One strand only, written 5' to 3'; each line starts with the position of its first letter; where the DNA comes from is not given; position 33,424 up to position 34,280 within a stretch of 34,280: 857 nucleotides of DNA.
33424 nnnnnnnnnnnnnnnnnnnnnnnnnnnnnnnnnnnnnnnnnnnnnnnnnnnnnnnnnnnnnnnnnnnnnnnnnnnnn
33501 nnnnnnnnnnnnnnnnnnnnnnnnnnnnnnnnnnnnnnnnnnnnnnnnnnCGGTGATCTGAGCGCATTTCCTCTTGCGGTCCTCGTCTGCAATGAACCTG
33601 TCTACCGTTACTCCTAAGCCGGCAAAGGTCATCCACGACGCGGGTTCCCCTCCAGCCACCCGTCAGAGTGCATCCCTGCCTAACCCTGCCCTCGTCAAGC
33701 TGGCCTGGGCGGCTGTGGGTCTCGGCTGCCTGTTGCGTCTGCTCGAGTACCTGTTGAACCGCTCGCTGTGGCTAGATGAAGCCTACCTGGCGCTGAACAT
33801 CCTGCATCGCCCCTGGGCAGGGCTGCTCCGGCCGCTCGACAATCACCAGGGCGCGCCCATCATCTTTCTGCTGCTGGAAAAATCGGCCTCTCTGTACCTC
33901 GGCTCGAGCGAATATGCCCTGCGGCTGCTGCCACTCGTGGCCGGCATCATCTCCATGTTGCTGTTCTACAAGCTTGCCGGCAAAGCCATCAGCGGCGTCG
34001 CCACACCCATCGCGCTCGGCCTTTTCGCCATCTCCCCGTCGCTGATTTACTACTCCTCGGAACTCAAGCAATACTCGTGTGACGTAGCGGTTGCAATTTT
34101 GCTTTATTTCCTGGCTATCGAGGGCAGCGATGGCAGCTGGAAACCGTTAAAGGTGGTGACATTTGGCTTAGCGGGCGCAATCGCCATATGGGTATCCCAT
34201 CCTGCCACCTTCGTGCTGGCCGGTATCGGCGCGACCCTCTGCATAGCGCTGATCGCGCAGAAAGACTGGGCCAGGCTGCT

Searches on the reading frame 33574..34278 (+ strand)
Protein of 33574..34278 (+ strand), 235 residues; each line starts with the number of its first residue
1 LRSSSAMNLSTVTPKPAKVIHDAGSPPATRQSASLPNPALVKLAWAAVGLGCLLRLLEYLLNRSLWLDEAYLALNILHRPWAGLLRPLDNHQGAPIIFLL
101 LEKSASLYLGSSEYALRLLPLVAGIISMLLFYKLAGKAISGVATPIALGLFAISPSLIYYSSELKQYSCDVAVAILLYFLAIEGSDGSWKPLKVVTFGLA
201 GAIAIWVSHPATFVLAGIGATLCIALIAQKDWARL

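Call 5: search_protein_families(library=pfam, proteins=[window:33574-34278:+], max_evalue=0.001)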
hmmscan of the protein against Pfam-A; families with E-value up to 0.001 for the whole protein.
window:33574-34278:+ (235 aa): 1 family
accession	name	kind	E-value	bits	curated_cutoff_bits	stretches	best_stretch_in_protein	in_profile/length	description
PF13231.12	PMT_2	-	1.4e-05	25.8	26.1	1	94-228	3-131/160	Dolichyl-phosphate-mannose-protein mannosyltransferase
